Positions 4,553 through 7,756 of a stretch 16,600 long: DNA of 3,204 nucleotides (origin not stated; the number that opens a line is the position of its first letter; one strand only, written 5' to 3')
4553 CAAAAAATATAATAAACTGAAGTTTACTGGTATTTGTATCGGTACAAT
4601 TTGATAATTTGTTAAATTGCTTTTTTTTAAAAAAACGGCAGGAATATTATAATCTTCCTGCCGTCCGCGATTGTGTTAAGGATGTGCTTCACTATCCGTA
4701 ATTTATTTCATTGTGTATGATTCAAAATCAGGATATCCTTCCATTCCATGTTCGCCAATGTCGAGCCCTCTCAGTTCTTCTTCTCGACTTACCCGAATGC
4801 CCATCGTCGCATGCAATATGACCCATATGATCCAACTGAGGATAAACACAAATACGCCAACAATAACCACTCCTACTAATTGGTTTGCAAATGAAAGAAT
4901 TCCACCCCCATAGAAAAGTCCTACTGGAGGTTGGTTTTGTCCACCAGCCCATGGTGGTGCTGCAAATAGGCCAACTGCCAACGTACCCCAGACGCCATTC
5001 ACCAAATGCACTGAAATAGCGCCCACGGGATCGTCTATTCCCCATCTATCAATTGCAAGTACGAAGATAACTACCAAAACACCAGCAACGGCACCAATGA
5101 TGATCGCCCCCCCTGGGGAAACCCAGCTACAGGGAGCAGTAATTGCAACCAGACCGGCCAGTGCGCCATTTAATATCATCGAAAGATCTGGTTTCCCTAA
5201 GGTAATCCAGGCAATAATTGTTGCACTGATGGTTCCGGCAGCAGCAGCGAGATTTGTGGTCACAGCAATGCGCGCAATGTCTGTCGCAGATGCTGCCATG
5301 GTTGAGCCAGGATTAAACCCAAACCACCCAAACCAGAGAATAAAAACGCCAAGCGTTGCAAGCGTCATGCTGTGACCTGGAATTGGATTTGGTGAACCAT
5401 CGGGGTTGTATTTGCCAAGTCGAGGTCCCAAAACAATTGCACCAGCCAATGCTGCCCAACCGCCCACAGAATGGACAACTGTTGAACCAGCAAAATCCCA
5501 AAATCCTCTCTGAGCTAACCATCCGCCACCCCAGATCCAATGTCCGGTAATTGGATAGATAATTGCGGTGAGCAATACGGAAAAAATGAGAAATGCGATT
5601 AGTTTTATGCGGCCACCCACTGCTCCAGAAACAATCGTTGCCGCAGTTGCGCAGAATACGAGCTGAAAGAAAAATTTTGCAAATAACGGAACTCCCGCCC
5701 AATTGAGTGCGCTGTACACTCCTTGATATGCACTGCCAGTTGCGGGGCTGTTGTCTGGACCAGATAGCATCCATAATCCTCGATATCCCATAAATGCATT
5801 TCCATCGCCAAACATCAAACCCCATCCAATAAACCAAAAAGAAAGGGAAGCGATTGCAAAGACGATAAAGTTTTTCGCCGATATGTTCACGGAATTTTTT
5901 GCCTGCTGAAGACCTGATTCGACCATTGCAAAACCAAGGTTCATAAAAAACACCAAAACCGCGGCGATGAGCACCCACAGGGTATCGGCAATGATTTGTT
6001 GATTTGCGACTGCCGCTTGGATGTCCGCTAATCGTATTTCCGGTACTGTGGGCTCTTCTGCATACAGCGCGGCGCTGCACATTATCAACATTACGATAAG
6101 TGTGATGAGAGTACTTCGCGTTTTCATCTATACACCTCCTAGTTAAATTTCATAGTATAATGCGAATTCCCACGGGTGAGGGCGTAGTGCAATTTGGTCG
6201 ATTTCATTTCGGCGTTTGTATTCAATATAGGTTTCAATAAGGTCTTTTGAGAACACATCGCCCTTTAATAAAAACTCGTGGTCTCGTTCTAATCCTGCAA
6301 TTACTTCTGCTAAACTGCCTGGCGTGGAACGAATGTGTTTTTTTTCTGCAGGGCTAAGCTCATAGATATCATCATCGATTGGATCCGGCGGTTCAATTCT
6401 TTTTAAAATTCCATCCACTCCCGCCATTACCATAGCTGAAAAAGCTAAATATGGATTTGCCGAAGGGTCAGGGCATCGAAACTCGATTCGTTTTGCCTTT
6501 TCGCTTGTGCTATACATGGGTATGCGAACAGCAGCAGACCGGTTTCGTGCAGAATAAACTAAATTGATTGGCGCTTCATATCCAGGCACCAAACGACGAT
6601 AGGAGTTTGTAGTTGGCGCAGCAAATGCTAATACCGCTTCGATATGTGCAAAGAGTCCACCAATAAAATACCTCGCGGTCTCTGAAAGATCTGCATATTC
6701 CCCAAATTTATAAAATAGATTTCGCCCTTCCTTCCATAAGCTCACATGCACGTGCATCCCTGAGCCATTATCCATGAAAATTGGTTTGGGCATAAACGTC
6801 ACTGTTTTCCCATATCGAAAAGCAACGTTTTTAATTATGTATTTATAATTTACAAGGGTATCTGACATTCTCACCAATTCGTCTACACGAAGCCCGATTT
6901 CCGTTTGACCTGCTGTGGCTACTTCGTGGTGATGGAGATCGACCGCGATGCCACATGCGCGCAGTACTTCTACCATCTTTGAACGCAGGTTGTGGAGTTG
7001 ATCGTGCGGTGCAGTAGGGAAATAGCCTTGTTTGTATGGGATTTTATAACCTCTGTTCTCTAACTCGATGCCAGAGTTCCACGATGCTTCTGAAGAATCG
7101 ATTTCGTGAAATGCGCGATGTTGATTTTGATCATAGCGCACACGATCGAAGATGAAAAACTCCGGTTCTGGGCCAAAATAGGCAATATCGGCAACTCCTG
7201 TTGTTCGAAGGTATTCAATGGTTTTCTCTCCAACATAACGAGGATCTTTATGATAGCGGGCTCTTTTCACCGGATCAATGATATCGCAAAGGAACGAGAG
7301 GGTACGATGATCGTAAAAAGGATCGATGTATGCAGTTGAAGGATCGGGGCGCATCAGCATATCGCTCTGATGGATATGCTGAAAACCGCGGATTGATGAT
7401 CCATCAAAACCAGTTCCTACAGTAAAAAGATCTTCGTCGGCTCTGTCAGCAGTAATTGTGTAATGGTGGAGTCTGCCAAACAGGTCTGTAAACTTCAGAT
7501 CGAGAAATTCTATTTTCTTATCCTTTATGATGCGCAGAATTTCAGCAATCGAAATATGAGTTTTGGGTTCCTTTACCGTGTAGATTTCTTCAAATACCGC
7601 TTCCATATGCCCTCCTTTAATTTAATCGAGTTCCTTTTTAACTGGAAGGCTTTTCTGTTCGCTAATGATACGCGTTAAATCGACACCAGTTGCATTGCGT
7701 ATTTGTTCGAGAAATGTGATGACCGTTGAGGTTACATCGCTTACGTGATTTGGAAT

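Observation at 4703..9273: A flotillin (SPFH) gene embedded in a PII - glutamine synthetase - ammonium transporter operon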

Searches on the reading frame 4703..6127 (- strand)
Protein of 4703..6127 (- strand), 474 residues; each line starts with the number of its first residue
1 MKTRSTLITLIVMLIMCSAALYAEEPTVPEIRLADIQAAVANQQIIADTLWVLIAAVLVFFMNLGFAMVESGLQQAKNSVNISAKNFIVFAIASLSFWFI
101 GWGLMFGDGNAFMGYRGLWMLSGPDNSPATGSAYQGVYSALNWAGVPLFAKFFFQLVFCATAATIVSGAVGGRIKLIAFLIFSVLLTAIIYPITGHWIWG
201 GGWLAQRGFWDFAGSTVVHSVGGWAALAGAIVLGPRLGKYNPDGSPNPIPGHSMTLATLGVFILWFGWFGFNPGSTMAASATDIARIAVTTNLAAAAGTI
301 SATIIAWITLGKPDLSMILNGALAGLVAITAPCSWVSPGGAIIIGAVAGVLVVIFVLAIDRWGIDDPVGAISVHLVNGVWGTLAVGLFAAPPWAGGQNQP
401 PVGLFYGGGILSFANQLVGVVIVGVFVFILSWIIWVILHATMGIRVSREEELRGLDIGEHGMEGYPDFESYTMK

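Call 5: search_protein_families(library=pfam, proteins=[window:4703-6127:-], max_evalue=0.01)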
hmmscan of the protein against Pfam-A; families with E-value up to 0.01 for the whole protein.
window:4703-6127:- (474 aa): 1 family
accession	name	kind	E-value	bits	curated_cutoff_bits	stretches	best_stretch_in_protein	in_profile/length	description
PF00909.26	Ammonium_transp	-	3.8e-125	418.2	23.2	1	50-465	1-399/399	Ammonium Transporter Family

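Call 6: search_protein_families(library=ncbifam, proteins=[window:4703-6127:-], max_evalue=0.01)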
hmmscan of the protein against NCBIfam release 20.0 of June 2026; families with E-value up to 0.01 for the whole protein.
window:4703-6127:- (474 aa): 3 families
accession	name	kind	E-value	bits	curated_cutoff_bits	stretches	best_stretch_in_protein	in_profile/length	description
TIGR03644.1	marine_trans_1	hypoth_equivalog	1.1e-137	459.1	514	1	47-468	3-404/404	probable ammonium transporter, marine subtype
TIGR00836.1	amt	subfamily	2.3e-128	428.6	343.3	1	48-465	1-406/406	ammonium transporter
NF007947.0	PRK10666.1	equivalog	4.5e-61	207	657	1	39-465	22-426/428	ammonium transporter AmtB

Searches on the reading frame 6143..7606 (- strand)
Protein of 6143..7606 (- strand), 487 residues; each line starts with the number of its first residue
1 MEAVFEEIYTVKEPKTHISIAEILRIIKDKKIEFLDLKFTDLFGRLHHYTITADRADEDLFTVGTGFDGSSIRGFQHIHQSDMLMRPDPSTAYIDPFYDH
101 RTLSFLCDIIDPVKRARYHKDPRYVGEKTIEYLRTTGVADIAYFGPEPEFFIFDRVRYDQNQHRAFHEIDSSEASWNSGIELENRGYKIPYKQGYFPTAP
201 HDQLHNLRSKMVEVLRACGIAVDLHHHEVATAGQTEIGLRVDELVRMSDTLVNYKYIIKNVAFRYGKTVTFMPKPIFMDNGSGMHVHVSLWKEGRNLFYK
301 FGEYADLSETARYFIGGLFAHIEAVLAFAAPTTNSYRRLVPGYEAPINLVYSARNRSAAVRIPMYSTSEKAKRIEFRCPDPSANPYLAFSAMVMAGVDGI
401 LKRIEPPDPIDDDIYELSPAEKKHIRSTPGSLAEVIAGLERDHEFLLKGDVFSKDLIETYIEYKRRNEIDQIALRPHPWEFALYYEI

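Call 5: search_protein_families(library=pfam, proteins=[window:6143-7606:-], max_evalue=0.01)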
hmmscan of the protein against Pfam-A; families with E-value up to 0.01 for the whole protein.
window:6143-7606:- (487 aa): 2 families
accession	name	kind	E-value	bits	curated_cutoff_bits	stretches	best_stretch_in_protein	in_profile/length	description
PF00120.29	Gln-synt_C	-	3.4e-129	431.3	24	1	120-484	2-344/344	Glutamine synthetase, catalytic domain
PF03951.24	Gln-synt_N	-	1.9e-31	108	33.4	1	31-112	1-82/82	Glutamine synthetase, beta-Grasp domain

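Call 6: search_protein_families(library=ncbifam, proteins=[window:6143-7606:-], max_evalue=0.01)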
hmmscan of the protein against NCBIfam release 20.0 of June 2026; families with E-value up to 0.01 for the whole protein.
window:6143-7606:- (487 aa): 5 families
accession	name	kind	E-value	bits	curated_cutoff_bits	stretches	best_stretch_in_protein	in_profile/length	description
TIGR00653.1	GlnA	equivalog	4.3e-190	632.3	429.15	1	22-486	2-462/462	type I glutamate--ammonia ligase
NF007006.0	PRK09469.1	equivalog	4.4e-170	566.3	845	1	19-486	2-468/469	glutamate--ammonia ligase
NF045547.1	GGputSyn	equivalog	1.8e-68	231.3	650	1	192-467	152-426/438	gamma-glutamylputrescine synthetase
TIGR03105.1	gln_synth_III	equivalog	6e-63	212.9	469.6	2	209-484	161-433/435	type III glutamate--ammonia ligase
NF041605.1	gln_syn_GlnII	equivalog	1.9e-08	33.9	500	1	219-393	161-325/333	glutamine synthetase GlnII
